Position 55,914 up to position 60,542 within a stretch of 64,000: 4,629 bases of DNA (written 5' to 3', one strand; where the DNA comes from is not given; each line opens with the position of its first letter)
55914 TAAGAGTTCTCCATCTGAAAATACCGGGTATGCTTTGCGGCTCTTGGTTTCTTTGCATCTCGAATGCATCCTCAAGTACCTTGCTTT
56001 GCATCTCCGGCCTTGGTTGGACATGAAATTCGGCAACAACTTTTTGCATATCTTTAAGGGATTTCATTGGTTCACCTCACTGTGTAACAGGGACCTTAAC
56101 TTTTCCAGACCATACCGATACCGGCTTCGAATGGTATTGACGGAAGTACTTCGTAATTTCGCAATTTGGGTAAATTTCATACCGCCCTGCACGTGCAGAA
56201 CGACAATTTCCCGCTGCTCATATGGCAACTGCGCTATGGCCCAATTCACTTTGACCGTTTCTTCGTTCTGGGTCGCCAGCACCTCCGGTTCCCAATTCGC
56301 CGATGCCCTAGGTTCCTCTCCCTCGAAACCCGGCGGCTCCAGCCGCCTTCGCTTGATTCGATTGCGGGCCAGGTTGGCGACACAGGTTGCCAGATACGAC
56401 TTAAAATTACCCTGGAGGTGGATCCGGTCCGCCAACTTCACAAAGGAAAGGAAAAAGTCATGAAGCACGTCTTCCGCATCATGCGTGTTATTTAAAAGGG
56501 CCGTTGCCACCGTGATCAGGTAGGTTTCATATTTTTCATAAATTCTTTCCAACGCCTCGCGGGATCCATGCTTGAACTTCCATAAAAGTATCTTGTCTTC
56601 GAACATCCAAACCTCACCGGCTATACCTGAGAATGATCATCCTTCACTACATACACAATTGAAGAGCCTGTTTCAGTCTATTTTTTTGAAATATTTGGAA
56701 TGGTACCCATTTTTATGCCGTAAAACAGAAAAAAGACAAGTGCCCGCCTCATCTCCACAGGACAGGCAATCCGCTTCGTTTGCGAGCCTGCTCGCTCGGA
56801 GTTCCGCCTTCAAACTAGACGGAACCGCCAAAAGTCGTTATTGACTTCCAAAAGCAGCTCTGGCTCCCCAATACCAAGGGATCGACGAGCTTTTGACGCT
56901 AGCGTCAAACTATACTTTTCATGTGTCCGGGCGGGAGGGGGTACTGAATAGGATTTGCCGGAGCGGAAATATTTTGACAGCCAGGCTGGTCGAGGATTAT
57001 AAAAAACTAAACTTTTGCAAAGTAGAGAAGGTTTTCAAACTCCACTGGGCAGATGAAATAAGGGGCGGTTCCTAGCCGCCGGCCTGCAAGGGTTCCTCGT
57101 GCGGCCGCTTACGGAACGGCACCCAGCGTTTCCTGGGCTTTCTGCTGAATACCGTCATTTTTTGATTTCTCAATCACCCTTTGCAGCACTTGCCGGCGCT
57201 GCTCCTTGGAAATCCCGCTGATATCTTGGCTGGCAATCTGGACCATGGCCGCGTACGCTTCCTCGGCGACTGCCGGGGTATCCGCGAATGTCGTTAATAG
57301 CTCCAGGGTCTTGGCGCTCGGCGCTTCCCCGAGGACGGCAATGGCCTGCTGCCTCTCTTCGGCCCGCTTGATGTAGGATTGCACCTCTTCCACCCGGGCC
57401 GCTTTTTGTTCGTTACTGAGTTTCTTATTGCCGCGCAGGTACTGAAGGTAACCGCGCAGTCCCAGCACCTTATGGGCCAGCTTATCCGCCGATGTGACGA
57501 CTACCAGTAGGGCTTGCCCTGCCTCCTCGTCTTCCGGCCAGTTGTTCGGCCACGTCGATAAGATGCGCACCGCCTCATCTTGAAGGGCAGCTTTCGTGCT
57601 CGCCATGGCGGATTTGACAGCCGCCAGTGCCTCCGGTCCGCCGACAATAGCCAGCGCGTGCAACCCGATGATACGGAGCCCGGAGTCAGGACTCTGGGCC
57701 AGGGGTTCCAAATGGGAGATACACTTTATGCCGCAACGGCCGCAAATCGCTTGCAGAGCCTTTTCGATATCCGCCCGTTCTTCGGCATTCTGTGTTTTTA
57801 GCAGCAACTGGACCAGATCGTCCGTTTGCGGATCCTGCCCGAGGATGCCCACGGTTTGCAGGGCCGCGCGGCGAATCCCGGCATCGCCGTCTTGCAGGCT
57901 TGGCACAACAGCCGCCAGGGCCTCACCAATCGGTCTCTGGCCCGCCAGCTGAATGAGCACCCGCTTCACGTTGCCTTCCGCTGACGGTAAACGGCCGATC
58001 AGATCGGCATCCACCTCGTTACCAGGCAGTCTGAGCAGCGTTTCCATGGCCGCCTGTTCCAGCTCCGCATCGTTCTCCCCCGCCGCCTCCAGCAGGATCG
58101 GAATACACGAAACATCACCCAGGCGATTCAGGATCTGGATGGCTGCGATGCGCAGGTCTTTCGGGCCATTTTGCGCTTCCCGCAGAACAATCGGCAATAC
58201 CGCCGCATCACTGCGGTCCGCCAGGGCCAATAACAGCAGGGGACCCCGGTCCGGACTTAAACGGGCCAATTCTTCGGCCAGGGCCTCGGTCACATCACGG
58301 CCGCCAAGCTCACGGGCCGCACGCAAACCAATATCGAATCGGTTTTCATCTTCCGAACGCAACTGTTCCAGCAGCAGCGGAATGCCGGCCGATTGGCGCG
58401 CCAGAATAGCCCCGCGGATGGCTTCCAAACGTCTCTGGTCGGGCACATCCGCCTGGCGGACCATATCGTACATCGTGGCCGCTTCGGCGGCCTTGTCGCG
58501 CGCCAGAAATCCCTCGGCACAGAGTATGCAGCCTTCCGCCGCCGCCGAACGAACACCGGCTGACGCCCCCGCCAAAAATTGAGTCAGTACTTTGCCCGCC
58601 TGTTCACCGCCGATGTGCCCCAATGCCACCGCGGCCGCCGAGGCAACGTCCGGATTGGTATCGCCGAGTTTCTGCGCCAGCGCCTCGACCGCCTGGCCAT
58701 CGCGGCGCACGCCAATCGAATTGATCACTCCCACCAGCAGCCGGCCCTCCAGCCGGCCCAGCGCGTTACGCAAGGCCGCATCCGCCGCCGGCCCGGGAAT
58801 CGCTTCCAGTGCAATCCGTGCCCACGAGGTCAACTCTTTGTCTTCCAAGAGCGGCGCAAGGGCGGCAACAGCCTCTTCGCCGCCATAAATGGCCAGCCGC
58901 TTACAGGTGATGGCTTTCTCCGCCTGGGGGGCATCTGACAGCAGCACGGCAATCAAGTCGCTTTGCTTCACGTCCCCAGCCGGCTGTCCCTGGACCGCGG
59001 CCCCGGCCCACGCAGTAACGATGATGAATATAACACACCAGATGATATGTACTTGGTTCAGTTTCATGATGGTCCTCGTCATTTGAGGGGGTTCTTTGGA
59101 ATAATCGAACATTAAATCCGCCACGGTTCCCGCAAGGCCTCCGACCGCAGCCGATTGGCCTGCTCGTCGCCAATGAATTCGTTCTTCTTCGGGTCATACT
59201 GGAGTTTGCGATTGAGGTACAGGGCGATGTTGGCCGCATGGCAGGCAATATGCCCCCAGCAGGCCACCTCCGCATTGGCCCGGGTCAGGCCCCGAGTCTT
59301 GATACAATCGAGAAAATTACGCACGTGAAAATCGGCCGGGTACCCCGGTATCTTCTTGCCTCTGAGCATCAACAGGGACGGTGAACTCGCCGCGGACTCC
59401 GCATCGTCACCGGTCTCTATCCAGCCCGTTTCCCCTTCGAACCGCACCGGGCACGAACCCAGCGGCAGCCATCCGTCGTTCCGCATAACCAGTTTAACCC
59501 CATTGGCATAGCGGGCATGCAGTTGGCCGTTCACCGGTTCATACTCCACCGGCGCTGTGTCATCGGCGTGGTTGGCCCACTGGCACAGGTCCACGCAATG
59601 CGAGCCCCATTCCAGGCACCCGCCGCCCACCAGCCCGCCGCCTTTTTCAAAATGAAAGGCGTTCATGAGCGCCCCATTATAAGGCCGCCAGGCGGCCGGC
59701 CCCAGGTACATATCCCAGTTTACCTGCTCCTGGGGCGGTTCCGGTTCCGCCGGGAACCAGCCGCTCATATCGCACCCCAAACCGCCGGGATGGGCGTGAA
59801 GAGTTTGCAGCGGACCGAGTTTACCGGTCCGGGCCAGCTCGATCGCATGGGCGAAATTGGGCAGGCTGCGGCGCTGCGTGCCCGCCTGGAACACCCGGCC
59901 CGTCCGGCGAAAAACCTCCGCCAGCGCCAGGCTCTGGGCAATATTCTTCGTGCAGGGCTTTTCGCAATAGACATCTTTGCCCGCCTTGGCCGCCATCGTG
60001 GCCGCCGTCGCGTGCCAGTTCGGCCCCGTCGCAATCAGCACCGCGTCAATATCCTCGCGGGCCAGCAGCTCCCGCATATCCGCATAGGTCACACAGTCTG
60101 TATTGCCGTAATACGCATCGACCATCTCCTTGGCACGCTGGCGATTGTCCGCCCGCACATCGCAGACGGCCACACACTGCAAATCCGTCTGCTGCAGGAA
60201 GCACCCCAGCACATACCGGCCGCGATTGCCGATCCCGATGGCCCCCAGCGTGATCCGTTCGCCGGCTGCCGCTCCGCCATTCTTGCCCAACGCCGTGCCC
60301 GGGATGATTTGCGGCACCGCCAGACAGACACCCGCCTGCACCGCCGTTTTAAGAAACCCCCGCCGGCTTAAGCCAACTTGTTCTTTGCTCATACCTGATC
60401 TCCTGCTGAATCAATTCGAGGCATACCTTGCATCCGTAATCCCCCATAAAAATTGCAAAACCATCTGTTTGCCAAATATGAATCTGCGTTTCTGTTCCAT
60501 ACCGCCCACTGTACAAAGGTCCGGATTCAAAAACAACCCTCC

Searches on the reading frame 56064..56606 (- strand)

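Call 69: search_protein_families(library=pfam, proteins=[window:56064-56606:-], max_evalue=0.0001)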
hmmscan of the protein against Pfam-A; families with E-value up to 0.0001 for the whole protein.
window:56064-56606:- (180 aa): 3 families
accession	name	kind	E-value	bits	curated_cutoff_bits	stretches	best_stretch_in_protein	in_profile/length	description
PF04542.20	Sigma70_r2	-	2.7e-11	43.5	24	1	22-88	1-69/71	Sigma-70 region 2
PF08281.18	Sigma70_r4_2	-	8.9e-10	38.5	25.7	1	123-170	7-54/54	Sigma-70, region 4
PF04545.22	Sigma70_r4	-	1.9e-06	27.7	24.1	1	123-171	1-49/50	Sigma-70, region 4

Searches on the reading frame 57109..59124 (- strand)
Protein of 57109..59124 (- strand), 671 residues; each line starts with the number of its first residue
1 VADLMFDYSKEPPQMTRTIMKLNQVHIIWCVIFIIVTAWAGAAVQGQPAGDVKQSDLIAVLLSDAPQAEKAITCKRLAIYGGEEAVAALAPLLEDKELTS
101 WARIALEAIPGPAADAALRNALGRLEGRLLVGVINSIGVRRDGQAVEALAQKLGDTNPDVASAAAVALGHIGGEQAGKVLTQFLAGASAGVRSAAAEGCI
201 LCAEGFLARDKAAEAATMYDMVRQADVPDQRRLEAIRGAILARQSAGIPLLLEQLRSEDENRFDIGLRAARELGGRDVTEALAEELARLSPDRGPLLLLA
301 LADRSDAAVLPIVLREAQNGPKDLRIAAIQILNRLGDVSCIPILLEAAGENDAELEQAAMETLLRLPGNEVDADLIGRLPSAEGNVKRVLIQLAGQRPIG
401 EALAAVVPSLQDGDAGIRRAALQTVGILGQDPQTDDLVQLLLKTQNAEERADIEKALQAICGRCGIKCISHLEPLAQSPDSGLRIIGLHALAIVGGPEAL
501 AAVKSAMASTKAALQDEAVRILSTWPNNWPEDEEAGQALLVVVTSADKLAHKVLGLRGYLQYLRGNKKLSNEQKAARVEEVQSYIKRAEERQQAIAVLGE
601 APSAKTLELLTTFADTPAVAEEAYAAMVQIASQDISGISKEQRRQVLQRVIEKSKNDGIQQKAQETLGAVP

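Call 69: search_protein_families(library=pfam, proteins=[window:57109-59124:-], max_evalue=0.0001)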
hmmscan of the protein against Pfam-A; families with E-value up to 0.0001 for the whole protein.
window:57109-59124:- (671 aa): 2 families
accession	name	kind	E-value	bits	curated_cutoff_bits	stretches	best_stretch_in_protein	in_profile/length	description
PF13646.12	HEAT_2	-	3.4e-34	117.4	27.7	2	133-197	20-85/88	HEAT repeats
PF02985.28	HEAT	-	9.8e-07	28.9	23.5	0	147-171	3-27/31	HEAT repeat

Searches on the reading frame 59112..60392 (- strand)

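Call 70: search_protein_families(library=pfam, proteins=[window:59112-60392:-], max_evalue=0.0001)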
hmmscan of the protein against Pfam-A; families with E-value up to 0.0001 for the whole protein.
window:59112-60392:- (426 aa): 2 families
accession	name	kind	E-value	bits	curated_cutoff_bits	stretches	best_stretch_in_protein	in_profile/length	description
PF19051.5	GFO_IDH_MocA_C2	-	1.5e-17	64.4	23.3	1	217-426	45-254/254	Oxidoreductase family, C-terminal alpha/beta domain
PF01408.29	GFO_IDH_MocA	-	1.1e-16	62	24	1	49-171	3-119/120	Oxidoreductase family, NAD-binding Rossmann fold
